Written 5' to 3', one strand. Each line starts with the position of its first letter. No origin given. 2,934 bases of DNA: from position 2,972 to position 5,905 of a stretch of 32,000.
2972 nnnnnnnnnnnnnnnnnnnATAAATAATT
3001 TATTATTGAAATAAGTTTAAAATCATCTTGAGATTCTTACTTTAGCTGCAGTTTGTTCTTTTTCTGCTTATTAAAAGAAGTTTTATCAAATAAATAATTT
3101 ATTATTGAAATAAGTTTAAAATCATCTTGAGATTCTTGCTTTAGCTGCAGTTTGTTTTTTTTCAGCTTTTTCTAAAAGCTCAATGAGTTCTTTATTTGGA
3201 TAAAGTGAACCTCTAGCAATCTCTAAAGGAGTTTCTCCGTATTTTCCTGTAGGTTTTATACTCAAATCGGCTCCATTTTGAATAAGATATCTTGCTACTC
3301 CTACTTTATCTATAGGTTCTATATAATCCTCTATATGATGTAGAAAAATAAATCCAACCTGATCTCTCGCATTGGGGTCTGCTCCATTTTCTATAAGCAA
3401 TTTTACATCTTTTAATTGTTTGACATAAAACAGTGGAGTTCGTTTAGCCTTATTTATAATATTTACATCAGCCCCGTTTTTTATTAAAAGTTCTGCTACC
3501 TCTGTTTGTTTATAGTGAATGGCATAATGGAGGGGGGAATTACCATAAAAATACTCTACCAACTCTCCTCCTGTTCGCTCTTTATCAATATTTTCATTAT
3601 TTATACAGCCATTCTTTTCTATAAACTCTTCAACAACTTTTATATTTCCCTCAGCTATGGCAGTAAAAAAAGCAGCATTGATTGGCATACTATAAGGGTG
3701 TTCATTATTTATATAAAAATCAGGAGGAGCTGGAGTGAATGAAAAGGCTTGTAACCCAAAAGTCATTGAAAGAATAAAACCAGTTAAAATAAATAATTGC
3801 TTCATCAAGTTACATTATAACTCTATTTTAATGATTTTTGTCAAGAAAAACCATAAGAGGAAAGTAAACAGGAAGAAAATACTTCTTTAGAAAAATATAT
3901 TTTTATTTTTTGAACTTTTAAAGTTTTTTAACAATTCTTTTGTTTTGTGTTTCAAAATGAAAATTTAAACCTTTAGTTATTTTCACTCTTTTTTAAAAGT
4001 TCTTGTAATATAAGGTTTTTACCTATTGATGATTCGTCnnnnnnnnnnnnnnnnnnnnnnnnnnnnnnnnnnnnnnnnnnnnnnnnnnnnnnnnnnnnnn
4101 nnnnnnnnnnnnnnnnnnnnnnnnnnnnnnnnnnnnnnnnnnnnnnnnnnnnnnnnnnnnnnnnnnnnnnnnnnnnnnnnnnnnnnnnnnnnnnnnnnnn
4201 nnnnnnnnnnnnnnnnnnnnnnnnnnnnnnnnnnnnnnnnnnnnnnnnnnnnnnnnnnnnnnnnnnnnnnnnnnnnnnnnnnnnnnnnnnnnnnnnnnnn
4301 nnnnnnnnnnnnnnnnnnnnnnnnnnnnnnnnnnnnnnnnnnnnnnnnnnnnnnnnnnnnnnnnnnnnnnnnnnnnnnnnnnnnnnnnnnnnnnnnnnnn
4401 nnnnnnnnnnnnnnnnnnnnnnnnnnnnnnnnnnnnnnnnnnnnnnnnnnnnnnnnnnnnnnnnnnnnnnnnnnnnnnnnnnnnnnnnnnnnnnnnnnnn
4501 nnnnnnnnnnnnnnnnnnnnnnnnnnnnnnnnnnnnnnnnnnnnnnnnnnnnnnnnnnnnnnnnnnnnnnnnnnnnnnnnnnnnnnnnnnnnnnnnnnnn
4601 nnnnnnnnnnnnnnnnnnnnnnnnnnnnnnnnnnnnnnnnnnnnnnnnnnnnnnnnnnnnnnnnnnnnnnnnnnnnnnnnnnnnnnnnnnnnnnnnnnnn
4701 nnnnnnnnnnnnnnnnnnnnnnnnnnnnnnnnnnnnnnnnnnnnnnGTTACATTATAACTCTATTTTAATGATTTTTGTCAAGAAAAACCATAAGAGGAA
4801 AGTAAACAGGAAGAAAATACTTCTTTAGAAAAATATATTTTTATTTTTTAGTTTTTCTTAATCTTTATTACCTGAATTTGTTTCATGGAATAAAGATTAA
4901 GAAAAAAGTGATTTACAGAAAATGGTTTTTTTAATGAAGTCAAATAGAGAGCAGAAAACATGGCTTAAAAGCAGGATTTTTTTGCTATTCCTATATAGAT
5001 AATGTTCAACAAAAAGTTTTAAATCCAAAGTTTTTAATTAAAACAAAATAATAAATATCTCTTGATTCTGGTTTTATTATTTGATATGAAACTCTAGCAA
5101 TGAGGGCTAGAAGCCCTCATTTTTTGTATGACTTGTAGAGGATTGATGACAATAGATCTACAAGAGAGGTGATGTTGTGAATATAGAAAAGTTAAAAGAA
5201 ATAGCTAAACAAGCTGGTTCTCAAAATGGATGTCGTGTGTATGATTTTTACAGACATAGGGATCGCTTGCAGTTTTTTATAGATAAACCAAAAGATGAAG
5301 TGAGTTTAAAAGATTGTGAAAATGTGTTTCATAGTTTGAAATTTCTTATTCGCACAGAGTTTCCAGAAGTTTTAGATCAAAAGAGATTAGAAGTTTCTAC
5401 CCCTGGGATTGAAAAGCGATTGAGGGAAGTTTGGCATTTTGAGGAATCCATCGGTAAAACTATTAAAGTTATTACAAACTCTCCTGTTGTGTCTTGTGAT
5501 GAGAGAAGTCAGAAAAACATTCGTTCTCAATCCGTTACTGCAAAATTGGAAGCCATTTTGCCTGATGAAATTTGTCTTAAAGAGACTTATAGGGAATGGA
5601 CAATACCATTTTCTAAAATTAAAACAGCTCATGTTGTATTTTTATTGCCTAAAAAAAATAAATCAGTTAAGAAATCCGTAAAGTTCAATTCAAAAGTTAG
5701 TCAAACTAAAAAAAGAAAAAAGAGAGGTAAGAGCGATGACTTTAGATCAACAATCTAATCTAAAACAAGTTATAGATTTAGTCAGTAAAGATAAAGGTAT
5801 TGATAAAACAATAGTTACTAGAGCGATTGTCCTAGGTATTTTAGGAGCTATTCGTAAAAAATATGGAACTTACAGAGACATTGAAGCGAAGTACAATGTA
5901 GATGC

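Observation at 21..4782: Candidate undescribed module: HExxH-ankyrin protein convergent with an array of secreted ankyrin proteins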

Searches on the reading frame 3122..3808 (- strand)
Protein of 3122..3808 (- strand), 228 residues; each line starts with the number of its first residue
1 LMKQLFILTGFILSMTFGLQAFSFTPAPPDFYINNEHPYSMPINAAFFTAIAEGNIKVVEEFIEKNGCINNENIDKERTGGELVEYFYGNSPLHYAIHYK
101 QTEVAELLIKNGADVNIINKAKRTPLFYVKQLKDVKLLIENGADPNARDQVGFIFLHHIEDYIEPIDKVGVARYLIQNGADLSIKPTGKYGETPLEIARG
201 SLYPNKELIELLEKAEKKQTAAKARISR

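Call 5: search_protein_families(library=pfam, proteins=[window:3122-3808:-], max_evalue=1)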
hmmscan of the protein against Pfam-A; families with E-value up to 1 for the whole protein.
window:3122-3808:- (228 aa): 7 families
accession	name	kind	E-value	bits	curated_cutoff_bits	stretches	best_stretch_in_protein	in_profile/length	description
PF00023.36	Ank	-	6.9e-22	76.8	21.1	2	88-120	1-33/33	Ankyrin repeat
PF12796.13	Ank_2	-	1.5e-17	64.4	27.3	2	49-149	3-90/90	Ankyrin repeats (3 copies)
PF13606.12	Ank_3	-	3.2e-16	58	22.3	1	88-117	1-30/30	Ankyrin repeat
PF13637.12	Ank_4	-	1.8e-14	54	22.7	3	93-128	1-36/50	Ankyrin repeats (many copies)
PF13857.12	Ank_5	-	5.1e-11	43.1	27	1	86-126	13-53/56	Ankyrin repeats (many copies)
PF21506.2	Knl-2-like_dom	-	0.00056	20.1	27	1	102-121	28-47/54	Kinetochore null protein 2-like domain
PF23745.1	ANK_LRRK2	-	0.17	12.1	27.5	1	93-129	35-69/130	LRRK2 ANK repeat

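Call 6: search_protein_families(library=ncbifam, proteins=[window:3122-3808:-], max_evalue=1)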
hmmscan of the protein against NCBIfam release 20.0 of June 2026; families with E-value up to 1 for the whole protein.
window:3122-3808:- (228 aa): 7 families
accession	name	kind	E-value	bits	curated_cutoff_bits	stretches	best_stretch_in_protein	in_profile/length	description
NF043029.1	T4SS_AnkY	equivalog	9e-11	40.9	600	1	88-152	457-524/543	Dot/Icm T4SS effector AnkY/LegA9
NF043023.1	T4SS_AnkH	equivalog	5.5e-09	35.3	600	1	88-155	31-101/467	Dot/Icm T4SS effector AnkH/LegA3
TIGR00870.1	trp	subfamily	9.8e-08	30.5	498.75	1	47-156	87-215/747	transient-receptor-potential calcium channel protein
NF043022.1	T4SS_AnkG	equivalog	1.1e-05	24.5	500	1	41-158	328-442/455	Dot/Icm T4SS effector AnkG/AnkZ/LegA7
NF043019.1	T4SS_AnkC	equivalog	1.6e-05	23.9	450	1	49-136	133-215/459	Dot/Icm T4SS effector AnkC/LegA12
NF041931.2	MzaA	equivalog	2e-05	23.6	800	1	88-124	34-70/726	MZA anti-phage system associated sigma-70 family RNA polymerase sigma factor MzaA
NF043028.1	T4SS_AnkX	equivalog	2.4e-05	22.7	1400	2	93-194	552-655/938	Dot/Icm T4SS effector AnkN/AnkX/LegA8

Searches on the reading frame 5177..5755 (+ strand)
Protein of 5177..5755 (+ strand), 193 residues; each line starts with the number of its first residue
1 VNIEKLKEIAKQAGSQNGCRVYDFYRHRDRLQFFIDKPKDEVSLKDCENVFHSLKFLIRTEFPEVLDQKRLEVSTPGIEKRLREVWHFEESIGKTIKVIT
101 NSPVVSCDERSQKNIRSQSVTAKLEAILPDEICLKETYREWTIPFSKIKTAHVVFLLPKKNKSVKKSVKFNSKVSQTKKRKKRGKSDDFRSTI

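Call 50: find_encoding_contigs(protein=window:5177-5755:+, flank=10000, max_places=4)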
Protein seq(193 aa) (193 aa): no gene with exactly this product is on record in the collection.
